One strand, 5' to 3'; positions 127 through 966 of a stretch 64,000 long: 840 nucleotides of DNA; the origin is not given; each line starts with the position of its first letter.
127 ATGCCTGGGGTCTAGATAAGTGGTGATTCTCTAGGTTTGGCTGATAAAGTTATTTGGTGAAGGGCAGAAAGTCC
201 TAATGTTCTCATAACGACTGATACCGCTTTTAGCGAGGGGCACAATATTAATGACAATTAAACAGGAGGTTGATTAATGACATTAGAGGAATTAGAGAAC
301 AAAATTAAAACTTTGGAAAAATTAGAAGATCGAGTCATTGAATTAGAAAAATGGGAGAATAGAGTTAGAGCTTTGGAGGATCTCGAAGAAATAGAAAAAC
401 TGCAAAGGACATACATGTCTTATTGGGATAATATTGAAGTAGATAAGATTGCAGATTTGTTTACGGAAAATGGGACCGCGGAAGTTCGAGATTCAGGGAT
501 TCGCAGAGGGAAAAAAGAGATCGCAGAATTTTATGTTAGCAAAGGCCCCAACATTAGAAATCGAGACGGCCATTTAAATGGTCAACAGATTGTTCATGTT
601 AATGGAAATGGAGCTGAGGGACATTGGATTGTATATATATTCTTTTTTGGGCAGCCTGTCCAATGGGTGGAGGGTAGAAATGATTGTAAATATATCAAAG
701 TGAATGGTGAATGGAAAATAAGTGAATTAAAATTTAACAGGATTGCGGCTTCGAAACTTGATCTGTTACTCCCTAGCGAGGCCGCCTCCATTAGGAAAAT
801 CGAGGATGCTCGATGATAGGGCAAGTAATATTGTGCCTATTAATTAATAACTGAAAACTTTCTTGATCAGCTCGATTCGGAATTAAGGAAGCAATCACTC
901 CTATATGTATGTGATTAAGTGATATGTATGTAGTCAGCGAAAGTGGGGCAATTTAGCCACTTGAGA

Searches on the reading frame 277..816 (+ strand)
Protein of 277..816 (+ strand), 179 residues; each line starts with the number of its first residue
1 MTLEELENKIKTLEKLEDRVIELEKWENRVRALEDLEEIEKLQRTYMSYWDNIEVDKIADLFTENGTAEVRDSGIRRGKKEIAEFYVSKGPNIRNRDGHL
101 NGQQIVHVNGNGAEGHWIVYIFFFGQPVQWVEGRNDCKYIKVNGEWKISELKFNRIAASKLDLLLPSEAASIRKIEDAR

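Call 68: search_protein_families(library=pfam, proteins=[window:277-816:+])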
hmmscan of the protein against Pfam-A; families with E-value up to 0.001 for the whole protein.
window:277-816:+ (179 aa): 1 family
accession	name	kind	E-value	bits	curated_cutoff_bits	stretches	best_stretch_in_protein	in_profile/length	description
PF13577.12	SnoaL_4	-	4.5e-20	72.4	24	1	32-152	2-126/126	SnoaL-like domain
